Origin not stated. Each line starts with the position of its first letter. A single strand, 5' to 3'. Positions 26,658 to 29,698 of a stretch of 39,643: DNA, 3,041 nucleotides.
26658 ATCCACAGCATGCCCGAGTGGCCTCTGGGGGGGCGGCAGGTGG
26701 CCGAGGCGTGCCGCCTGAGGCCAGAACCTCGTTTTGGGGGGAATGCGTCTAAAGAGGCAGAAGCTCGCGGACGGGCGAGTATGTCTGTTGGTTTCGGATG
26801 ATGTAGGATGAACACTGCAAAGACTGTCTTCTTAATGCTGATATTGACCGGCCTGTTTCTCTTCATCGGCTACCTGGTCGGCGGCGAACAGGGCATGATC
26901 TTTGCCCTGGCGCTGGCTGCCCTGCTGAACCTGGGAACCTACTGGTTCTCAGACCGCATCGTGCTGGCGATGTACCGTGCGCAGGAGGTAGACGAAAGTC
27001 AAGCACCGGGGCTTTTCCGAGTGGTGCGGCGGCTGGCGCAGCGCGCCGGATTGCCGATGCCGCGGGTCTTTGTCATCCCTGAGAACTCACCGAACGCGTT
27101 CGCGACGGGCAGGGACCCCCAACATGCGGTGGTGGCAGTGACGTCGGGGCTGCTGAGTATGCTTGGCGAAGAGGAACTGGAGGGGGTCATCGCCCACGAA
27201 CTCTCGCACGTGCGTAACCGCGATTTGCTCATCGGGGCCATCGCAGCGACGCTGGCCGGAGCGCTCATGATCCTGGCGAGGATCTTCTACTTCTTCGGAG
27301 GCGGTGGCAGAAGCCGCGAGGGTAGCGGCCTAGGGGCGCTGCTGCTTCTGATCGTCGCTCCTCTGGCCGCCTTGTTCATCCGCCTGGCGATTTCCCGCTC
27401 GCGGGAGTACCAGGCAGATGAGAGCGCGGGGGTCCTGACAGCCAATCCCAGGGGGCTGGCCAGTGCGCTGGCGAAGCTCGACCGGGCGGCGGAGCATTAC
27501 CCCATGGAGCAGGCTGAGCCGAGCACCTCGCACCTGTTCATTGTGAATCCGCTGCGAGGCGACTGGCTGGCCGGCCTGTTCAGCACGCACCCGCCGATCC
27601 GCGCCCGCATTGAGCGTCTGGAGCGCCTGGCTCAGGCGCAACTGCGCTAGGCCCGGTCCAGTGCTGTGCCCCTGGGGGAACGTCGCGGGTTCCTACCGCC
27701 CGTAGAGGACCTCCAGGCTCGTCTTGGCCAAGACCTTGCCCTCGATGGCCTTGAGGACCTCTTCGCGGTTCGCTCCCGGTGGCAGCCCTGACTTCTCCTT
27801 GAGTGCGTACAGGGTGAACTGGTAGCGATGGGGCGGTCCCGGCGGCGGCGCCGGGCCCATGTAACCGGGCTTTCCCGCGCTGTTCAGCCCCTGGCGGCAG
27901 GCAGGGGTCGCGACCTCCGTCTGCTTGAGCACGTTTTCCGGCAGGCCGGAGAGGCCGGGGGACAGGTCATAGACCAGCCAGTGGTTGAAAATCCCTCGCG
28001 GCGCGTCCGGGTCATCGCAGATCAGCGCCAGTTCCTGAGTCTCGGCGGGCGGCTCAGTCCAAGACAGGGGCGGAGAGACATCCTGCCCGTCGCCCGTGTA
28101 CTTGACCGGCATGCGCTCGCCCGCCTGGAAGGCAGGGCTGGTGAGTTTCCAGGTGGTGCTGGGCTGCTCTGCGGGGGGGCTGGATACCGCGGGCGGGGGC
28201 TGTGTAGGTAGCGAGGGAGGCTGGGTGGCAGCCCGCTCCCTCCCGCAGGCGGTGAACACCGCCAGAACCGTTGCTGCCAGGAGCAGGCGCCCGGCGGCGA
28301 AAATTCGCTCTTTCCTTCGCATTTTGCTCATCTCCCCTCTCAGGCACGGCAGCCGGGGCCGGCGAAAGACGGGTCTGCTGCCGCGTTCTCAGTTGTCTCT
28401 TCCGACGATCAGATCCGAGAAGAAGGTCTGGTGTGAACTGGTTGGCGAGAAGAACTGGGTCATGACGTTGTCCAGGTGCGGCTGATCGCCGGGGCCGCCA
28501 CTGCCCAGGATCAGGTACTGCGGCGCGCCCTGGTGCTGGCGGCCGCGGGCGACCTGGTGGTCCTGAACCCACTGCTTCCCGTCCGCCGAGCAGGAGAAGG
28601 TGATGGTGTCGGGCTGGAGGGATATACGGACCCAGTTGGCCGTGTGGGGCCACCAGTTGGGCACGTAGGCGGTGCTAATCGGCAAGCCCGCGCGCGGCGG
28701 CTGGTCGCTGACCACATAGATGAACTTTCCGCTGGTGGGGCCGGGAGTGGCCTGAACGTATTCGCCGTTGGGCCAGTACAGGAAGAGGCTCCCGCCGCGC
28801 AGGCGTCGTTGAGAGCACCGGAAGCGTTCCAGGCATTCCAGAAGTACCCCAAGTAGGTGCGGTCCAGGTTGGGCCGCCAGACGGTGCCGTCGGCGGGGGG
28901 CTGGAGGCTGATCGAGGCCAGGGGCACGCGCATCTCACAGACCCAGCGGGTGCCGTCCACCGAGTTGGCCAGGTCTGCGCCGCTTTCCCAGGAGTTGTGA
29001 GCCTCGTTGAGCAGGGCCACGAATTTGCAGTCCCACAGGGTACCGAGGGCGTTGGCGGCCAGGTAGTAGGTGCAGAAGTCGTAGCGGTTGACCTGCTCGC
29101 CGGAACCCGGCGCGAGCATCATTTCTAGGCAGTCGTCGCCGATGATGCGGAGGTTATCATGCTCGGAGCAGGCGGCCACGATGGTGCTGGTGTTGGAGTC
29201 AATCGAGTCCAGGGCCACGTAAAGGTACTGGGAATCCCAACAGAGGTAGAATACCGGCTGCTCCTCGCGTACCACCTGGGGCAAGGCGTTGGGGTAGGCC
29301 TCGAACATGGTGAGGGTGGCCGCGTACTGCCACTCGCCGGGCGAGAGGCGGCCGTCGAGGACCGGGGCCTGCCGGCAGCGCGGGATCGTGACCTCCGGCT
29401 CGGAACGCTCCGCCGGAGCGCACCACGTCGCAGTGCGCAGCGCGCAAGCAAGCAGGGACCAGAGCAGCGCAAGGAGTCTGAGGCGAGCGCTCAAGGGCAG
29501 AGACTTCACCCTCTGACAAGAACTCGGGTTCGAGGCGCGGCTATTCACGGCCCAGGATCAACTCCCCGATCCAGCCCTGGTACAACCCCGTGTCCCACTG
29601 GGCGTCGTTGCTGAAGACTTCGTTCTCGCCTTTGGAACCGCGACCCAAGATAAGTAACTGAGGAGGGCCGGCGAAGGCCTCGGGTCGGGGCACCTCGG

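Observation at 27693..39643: Divergent ~12-kb cluster of giant secreted proteins sharing CBM9-like and jelly-roll modules: candidate undescribed cell-surface glycan-processing system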

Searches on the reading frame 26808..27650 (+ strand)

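Call 45: search_protein_families(library=pfam, proteins=[window:26808-27650:+], max_evalue=0.01)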
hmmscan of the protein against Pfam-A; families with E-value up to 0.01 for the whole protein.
window:26808-27650:+ (280 aa): 2 families
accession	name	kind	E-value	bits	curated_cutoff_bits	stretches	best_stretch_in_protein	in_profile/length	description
PF01435.24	Peptidase_M48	-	2.4e-35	122.5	20.3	1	65-274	3-185/186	Peptidase family M48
PF05569.17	Peptidase_M56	-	0.00047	19.9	31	1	115-149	184-218/296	BlaR1 peptidase M56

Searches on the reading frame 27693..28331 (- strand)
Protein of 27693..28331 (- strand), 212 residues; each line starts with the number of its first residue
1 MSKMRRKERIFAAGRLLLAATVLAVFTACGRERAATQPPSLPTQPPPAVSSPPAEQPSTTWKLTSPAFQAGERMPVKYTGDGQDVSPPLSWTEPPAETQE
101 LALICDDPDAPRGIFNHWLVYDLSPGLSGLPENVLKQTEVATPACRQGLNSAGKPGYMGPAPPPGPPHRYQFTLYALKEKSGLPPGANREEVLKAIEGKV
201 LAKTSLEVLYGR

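Call 9: search_protein_families(library=pfam, proteins=[window:27693-28331:-], max_evalue=0.1)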
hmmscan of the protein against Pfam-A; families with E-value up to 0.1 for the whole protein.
window:27693-28331:- (212 aa): 1 family
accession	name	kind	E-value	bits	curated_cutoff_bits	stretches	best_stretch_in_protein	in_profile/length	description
PF01161.25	PBP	-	3.2e-39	134.8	24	1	74-210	2-135/135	Phosphatidylethanolamine-binding protein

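Call 10: search_protein_families(library=ncbifam, proteins=[window:27693-28331:-], max_evalue=0.1)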
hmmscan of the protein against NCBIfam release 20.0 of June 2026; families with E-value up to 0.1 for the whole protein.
window:27693-28331:- (212 aa): 3 families
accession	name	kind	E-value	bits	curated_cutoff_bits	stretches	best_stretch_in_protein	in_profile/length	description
TIGR00481.1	TIGR00481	subfamily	3.6e-32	111.1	57.75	1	78-210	8-142/142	YbhB/YbcL family Raf kinase inhibitor-like protein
NF007609.0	PRK10257.1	equivalog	4.2e-19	68.7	226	1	62-187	2-134/158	kinase inhibitor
NF007330.0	PRK09818.1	equivalog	8.9e-17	61.6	277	1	60-180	21-149/183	kinase inhibitor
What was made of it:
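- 27693..28331 (-): PEBP / YbhB-YbcL family lipoprotein (212 aa). It is a neighbour only and is not conserved next to any related locus. Pfam PBP 3.2e-39 and TIGR00481 3.6e-32 (calls 9, 10).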

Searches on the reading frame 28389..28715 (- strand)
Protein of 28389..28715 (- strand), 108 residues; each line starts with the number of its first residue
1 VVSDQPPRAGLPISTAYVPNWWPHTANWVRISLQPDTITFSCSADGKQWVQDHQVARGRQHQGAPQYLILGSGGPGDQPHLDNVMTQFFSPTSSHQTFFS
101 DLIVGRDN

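Call 9: search_protein_families(library=pfam, proteins=[window:28389-28715:-], max_evalue=0.1)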
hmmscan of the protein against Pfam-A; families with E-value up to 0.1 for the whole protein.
window:28389-28715:- (108 aa): 1 family
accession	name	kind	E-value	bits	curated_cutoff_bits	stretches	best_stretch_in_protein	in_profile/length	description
PF07081.18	DUF1349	-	0.0015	18.6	32.4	1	14-51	104-141/179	Protein of unknown function (DUF1349)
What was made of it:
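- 28389..28796 (-): C-terminal fragment of the deleted gene: the last ~134 codons, i.e. the distal two thirds of a ConA-like (GH43_C2/DUF1349-type) jelly-roll. Weak DUF1349 hit (call 9).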

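Call 10: search_protein_families(library=ncbifam, proteins=[window:28389-28715:-], max_evalue=0.1)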
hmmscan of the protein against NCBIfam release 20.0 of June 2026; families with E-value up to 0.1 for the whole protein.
window:28389-28715:- (108 aa): 0 families

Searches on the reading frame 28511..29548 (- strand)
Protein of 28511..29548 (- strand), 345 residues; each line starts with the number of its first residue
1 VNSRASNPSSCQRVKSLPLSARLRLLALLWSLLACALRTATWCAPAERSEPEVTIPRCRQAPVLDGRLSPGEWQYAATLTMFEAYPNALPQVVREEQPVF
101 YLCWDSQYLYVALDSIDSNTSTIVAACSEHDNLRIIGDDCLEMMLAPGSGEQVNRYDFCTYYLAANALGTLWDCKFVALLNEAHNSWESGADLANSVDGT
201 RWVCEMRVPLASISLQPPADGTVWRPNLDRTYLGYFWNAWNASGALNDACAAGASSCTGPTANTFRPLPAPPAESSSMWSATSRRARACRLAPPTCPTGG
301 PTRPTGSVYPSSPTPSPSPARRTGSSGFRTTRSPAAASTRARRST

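Call 9: search_protein_families(library=pfam, proteins=[window:28511-29548:-], max_evalue=0.1)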
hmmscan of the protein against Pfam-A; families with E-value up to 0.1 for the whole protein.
window:28511-29548:- (345 aa): 1 family
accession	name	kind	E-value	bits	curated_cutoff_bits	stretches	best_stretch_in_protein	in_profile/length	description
PF06452.16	CBM9_1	-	0.00067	20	23.4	1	65-219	2-137/185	Carbohydrate family 9 binding domain-like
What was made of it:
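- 28816..29548 (-): N-terminal fragment of the deleted gene: signal peptide/lipobox plus a CBM9-like domain (~236 codons). CBM9_1 at 20 bits, below the cutoff (call 9).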

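Call 10: search_protein_families(library=ncbifam, proteins=[window:28511-29548:-], max_evalue=0.1)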
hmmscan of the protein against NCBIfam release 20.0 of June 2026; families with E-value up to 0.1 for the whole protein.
window:28511-29548:- (345 aa): 0 families
